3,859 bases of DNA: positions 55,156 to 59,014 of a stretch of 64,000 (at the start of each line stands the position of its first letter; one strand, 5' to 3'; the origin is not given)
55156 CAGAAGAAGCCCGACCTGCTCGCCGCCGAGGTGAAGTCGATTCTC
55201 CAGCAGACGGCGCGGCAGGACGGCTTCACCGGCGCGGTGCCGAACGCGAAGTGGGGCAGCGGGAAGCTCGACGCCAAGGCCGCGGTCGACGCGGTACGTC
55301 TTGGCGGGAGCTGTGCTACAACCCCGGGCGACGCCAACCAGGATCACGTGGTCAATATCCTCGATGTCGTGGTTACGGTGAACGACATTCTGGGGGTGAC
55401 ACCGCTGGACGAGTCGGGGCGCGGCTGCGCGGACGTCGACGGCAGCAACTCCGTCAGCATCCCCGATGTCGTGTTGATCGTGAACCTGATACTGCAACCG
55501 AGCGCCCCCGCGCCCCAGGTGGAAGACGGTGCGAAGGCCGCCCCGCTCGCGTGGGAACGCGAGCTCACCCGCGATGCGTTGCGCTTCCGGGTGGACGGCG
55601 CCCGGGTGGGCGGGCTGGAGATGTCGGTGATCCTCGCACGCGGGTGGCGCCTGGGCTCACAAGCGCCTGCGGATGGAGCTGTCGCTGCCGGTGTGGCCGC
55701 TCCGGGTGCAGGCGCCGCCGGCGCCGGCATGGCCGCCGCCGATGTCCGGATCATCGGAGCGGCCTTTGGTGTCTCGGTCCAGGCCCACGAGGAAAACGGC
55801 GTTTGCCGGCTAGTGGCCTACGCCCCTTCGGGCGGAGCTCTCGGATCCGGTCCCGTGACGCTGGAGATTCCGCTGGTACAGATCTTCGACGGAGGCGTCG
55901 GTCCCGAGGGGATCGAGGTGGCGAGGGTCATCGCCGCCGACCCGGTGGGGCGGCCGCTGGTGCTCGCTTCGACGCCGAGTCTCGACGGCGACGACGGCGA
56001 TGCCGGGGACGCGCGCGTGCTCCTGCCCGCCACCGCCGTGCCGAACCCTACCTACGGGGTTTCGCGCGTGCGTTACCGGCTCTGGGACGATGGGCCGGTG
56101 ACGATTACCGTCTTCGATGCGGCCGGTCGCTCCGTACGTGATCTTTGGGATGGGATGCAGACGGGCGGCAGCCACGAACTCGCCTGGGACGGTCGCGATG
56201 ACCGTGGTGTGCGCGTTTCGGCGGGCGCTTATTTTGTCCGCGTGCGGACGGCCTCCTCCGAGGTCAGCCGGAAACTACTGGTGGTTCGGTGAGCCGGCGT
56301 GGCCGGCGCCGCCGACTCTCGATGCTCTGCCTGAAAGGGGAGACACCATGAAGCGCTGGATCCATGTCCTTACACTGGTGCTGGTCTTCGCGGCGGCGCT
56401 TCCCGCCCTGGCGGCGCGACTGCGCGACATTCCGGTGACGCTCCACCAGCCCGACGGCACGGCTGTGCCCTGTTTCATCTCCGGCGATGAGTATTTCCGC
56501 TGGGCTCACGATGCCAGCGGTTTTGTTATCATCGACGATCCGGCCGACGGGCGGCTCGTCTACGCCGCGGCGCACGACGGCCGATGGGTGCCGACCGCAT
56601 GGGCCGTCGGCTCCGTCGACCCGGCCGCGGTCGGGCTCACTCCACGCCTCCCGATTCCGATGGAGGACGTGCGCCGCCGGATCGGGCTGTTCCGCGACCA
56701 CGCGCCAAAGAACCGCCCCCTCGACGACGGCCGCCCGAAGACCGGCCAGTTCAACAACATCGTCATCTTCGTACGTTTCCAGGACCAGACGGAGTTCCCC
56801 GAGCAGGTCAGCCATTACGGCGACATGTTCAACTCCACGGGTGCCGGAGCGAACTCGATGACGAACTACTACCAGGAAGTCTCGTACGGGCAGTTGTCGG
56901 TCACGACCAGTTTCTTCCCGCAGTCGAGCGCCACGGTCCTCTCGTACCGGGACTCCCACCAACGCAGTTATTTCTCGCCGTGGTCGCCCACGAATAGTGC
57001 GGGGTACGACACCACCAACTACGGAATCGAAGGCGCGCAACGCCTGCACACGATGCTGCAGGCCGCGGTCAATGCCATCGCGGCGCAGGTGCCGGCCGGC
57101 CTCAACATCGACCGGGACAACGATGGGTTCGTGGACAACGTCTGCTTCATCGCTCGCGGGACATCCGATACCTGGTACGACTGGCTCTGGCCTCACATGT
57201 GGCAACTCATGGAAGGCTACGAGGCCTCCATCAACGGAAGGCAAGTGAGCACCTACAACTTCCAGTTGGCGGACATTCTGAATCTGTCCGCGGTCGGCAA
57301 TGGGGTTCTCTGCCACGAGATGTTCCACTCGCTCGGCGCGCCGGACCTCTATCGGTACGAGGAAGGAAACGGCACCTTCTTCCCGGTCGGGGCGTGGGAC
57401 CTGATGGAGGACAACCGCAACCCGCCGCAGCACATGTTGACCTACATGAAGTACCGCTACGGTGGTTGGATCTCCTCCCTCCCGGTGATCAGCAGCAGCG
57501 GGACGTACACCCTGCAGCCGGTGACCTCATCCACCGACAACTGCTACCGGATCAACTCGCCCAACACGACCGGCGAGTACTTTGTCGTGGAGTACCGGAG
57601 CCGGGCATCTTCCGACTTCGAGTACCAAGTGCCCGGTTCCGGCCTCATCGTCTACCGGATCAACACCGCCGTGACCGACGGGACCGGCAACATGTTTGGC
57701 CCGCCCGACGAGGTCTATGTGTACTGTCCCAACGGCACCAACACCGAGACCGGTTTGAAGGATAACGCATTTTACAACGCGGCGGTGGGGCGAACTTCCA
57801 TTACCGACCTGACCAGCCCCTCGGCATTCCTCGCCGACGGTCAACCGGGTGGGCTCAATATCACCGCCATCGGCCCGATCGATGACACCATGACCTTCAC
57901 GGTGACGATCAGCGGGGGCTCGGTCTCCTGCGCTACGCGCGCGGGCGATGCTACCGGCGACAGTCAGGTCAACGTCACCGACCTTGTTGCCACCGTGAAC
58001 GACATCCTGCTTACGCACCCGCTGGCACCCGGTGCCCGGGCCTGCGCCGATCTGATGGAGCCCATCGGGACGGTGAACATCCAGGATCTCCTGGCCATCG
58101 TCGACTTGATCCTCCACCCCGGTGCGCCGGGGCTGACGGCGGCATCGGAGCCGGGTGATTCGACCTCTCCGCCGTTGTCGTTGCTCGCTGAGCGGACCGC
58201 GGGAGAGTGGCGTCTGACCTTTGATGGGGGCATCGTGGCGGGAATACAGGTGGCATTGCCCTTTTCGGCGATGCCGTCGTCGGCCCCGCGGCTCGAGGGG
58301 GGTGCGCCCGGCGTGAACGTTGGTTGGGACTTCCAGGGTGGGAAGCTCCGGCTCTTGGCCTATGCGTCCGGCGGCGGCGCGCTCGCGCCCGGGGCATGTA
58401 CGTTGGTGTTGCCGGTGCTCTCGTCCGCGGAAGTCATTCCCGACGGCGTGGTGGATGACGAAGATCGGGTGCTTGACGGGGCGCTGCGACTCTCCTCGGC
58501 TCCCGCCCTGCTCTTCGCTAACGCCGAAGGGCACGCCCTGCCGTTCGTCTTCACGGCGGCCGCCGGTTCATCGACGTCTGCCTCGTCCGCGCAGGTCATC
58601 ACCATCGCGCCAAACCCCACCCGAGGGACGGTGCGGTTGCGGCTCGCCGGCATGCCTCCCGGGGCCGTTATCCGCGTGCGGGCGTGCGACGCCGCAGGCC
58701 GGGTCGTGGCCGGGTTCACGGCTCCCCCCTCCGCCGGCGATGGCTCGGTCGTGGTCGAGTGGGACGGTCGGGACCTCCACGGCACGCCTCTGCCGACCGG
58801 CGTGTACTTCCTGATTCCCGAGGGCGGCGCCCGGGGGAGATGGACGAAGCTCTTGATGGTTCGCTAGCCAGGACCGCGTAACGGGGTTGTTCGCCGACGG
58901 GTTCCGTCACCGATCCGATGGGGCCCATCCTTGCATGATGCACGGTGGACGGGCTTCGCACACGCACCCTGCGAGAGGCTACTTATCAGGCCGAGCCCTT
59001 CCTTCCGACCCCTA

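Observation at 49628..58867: Cohesin scaffold plus dockerin-tagged S8 and M6 proteases: candidate cellulosome-style surface assembly with peptidase cargo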

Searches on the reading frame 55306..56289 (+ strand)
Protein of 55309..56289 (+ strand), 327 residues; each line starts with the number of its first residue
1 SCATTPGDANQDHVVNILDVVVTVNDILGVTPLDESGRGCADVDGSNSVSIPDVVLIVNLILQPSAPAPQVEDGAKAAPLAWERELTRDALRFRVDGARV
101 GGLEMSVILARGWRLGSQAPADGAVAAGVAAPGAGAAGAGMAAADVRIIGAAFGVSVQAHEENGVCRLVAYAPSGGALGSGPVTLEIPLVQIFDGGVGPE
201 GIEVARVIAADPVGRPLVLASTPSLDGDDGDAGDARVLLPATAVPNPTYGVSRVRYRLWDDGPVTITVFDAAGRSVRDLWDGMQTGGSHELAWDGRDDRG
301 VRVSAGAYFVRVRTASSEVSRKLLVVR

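Call 27: find_homologous_proteins(query=window:55309-56289:+, max_evalue=0.001)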
Query seq(327 aa) (327 aa): 9 proteins with E <= 0.001 among 8000 candidates.
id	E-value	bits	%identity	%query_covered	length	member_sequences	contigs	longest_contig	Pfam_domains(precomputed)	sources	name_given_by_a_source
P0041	1.9e-160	551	80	100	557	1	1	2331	PF13860.13,PF00082.28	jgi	jgi:hypothetical protein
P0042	3.1e-14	71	48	25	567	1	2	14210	PF07705.18,PF13860.13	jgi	jgi:hypothetical protein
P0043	1.1e-11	63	43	29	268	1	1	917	PF13517.13,PF13860.13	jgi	jgi:hypothetical protein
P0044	1.2e-9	56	41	26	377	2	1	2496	PF13860.13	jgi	jgi:hypothetical protein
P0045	4.6e-8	51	42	25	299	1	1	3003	PF13860.13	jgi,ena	-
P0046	1.4e-7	49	37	28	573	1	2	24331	PF02225.28,PF13860.13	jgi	jgi:hypothetical protein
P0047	3.2e-7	48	39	26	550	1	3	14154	PF04389.23,PF13860.13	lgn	-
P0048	9.2e-5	40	35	25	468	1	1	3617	PF01839.30,PF13517.13,PF13860.13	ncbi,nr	ncbi:MAG TPA: FG-GAP-like repeat-containing protein, partial [Candidatus Krumholzibacteria bacterium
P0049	4.7e-4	38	36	27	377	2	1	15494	PF01436.28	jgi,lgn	jgi:hypothetical protein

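Call 65: predict_structure(alignment_id=A6)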
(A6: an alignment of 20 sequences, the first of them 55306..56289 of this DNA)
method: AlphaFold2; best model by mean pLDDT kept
length: 328 residues; sequences in the alignment: 20
mean_pLDDT: 80.7   pTM: 0.65
mean pLDDT of the five models: 80.7, 80.4, 80.2, 80.1, 78.8
residues with pLDDT >= 90: 154; 70-90: 104; 50-70: 30; < 50: 40
segments of 3 or more residues with pLDDT < 50: 122-143, 228-245
pLDDT, mean of each block of 10 residues (from residue 1): 88 97 96 95 91 96 84 64 89 94 94 76 41 31 70 94 89 95 94 80 86 91 63 37 52 73 88 92 84 88 90 80 79
secondary structure, 60 per line:
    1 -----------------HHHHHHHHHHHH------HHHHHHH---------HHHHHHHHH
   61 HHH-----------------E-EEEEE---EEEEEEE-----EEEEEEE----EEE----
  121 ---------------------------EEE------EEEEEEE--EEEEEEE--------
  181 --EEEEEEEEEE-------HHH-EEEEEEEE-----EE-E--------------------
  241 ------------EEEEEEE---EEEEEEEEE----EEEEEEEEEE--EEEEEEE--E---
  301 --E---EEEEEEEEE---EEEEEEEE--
elements in order: H18-29 H36-42 H52-63 E83-87 E91-97 E103-109 E114-116 E148-150 E157-163 E166-172 E183-192 E204-211 E253-259 E263-271 E276-285 E288-294 E307-315 E319-326

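Call 69: fold_search(model_id=the predicted structure, library=pdb)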
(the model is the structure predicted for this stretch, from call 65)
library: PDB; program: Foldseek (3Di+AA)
matches with E <= 10: 1577; with E <= 0.001: 168
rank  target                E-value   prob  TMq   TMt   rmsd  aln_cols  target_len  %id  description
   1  8jmw_A                6.3e-08  1.00  0.22  0.15  16.9       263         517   12  Fibril form of serine peptidase Vpr (released 2023-12-06)
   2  2w1n                  4.5e-07  1.00  0.24  0.34  24.1       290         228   11  cohesin and fibronectin type-III double module construct from the Clostridium perfringens glycoside hydrolase GH84C (released 2009-02-03)
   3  6za2_B                3.6e-06  1.00  0.28  0.11  15.8       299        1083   17  Crystal structure of dimeric latent PorU from Porphyromonas gingivalis (released 2021-09-29)
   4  6za2_A                6.8e-06  1.00  0.27  0.11  15.9       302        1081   15  Crystal structure of dimeric latent PorU from Porphyromonas gingivalis (released 2021-09-29)
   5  9lr7_A                1.1e-05  0.99  0.21  0.18  18.2       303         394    8  Crystal Structure of the Basal pilin EbpB from Enterococcus faecalis. (released 2025-07-16)
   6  9i25_C                1.1e-05  0.99  0.20  0.24  15.9       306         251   11  WxLIP from Enterococcus faecium locus A bound to long WxL (released 2026-01-28)
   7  9lr7_D                1.9e-05  0.99  0.21  0.19  18.2       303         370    8  Crystal Structure of the Basal pilin EbpB from Enterococcus faecalis. (released 2025-07-16)
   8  4p0d                  2.3e-05  1.00  0.22  0.17  18.4       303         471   11  The T6 backbone pilin of serotype M6 Streptococcus pyogenes has a modular three-domain structure decorated with variable (released 2014-08-27)
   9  5fhc_B                2.3e-05  0.97  0.17  0.24  17.0       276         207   10  Crystal Structure of Protective Human Antibodies 100 and 114 in Complex with Ebola Virus Fusion Glycoprotein (GP) (released 2016-03-16)
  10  9lj6                  2.8e-05  0.98  0.19  0.25  18.4       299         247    8  Crystal Structure of C-terminal rigid fragment containing middle and C-terminal domains of the Basal pilin EbpB from Ent (released 2025-07-16)
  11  3jvf_C                3.9e-05  0.85  0.16  0.18  21.1       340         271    8  Crystal structure of an Interleukin-17 receptor complex (released 2009-10-20)
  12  9lr7_C                4.4e-05  0.98  0.21  0.18  17.9       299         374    8  Crystal Structure of the Basal pilin EbpB from Enterococcus faecalis. (released 2025-07-16)
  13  9lr7_B                4.6e-05  0.98  0.21  0.17  18.1       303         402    8  Crystal Structure of the Basal pilin EbpB from Enterococcus faecalis. (released 2025-07-16)
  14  7sjs_L                5.5e-05  0.98  0.18  0.26  16.7       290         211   10  Crystal structure of SARS-CoV-2 spike stem helix peptide in complex with neutralizing antibody CC40.8 (released 2022-01-12)
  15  9i1y_A                6.5e-05  0.91  0.18  0.21  15.5       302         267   10  WxLIP from Enterococcus faecium (released 2026-01-28)
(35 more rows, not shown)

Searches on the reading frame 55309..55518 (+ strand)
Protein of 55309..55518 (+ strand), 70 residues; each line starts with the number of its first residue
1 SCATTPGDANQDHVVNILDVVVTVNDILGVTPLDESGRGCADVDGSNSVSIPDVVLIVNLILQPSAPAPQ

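Call 12: search_solved_structures(query=window:55309-55518:+, max_evalue=10, show_alignments=2)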
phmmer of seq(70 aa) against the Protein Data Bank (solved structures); distinct sequences matched with E-value up to 10: 13.
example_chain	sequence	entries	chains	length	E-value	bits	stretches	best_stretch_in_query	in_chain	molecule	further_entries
2ccl_B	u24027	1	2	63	0.00029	24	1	7-62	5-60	ENDO-1,4-BETA-XYLANASE Y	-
1ohz_B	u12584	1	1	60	0.00047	23.4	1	7-62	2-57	ENDO-1,4-BETA-XYLANASE Y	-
8x39_A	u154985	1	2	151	0.0015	21.8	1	5-61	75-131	Serine protease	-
8x3a_A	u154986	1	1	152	0.0016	21.7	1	5-61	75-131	Serine protease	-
4uyp_B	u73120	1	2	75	0.0017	21.6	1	7-62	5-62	Cellulosomal scaffoldin adaptor protein B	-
4uyq_B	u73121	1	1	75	0.0018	21.5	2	35-62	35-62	Cellulosomal scaffoldin adaptor protein B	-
5m2o_B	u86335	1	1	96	0.017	18.5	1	5-58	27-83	Group I Dockerin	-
5nrk_B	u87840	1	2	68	0.14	15.6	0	41-63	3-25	DocCel5: Type I dockerin repeat domain from A. cellulolyticus family 5 endoglucanase WP_01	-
6kg9_A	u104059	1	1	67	0.15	15.4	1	4-59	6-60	And cellulose-binding endoglucanase family 9 CelL ortholog dockerin domain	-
6kgc_B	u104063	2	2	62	0.2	15.1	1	4-59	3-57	And cellulose-binding endoglucanase family 9 CelL ortholog dockerin domain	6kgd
6kge_D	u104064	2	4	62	0.47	13.9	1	4-59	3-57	And cellulose-binding endoglucanase family 9 CelL ortholog dockerin domain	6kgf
4dh2_B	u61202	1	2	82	0.51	13.8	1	6-53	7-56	Dockerin type 1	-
5nrm_B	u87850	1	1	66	0.92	13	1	6-57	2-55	DocCel5: Type I dockerin repeat domain from A. cellulolyticus family 5 endoglucanase WP_01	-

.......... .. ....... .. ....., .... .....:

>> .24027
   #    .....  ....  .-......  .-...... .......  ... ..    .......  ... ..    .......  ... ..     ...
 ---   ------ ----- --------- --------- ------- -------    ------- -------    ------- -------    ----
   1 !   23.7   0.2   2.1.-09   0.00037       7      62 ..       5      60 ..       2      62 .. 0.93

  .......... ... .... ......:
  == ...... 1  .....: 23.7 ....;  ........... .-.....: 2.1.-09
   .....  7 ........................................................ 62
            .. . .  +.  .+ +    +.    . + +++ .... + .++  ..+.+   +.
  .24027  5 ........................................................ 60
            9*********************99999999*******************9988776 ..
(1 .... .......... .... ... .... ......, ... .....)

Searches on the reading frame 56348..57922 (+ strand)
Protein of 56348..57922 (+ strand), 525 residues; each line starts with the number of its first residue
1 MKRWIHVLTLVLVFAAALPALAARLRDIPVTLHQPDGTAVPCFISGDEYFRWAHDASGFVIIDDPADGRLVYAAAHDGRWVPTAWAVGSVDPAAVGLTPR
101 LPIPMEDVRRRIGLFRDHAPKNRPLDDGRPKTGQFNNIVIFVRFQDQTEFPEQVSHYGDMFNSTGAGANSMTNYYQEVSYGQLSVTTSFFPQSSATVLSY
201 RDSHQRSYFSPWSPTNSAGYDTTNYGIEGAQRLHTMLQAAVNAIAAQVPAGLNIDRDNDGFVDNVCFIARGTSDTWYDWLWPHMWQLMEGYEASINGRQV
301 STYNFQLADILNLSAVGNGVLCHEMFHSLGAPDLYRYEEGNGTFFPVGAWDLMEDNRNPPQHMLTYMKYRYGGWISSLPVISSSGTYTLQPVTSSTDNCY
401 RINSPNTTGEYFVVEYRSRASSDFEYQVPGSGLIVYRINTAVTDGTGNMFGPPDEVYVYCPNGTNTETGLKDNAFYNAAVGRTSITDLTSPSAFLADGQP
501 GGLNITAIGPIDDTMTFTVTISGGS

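Call 15: search_protein_families(library=pfam, max_evalue=10, proteins=[window:56348-57922:+])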
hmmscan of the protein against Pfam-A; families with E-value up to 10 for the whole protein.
seq(525 aa): 1 family
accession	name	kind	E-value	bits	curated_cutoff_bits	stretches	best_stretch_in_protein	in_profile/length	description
PF05547.17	Peptidase_M6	-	0.0004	20.2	22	1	257-354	154-261/294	Immune inhibitor A peptidase M6, catalytic domain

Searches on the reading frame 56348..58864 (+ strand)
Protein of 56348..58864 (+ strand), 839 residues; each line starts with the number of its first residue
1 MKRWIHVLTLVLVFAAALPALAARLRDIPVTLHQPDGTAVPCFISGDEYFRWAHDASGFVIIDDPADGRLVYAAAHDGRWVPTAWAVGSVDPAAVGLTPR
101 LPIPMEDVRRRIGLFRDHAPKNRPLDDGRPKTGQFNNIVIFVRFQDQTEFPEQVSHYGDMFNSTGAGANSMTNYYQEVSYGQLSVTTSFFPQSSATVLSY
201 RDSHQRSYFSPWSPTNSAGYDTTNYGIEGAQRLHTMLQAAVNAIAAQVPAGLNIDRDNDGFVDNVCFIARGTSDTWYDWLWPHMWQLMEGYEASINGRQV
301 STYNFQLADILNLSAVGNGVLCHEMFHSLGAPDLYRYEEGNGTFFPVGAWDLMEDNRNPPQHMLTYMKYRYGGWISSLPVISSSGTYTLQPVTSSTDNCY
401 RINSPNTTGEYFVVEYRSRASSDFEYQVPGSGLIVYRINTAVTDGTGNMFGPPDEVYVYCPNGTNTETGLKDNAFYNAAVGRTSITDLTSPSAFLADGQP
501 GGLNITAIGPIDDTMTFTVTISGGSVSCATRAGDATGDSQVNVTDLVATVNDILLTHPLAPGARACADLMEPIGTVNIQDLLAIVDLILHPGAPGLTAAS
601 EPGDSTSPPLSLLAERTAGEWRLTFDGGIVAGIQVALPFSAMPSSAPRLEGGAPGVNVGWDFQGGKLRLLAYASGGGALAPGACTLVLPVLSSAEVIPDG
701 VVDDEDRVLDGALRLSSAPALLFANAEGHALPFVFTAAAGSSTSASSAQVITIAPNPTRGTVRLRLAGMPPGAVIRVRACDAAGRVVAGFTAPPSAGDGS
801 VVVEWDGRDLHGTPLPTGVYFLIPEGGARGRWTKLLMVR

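Call 7: search_protein_families(library=pfam, max_evalue=1, proteins=[window:56348-58864:+])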
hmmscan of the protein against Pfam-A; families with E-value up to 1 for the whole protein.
seq(839 aa): 2 families
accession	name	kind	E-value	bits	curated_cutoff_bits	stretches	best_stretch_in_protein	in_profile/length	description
PF13860.13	FlgD_ig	-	1.6e-05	25.2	27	1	776-820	26-69/79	FlgD Ig-like domain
PF05547.17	Peptidase_M6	-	0.0011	18.7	22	1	258-354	155-261/294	Immune inhibitor A peptidase M6, catalytic domain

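Call 26: search_protein_families(library=ncbifam, max_evalue=0.1, proteins=[window:56348-58864:+])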
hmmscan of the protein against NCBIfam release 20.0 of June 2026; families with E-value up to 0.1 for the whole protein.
seq(839 aa): 7 families
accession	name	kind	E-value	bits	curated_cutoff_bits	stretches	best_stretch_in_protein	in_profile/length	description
TIGR03296.1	M6dom_TIGR03296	domain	5.4e-40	138.1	110.8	1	139-437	1-286/286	M6 family metalloprotease domain-containing protein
NF052228.1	T9SS_PorZ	equivalog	0.0027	16.2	260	1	744-823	666-739/757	type IX secretion system anionic LPS delivery protein PorZ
NF009277.0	PRK12634.1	equivalog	0.0075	16.4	333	1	747-822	101-170/221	flagellar basal body rod modification protein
NF009453.0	PRK12813.1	equivalog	0.021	14.3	264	1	780-823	131-170/223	flagellar basal body rod modification protein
NF005176.1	PRK06655.1-1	equivalog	0.022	14.7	230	1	775-821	99-144/197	flagellar hook assembly protein FlgD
TIGR04183.1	Por_Secre_tail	domain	0.053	13.5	23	0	753-822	1-56/72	T9SS type A sorting domain-containing protein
NF010282.0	PRK13724.1-4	equivalog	0.089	12.9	194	0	486-548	35-94/106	conjugal transfer protein TrbD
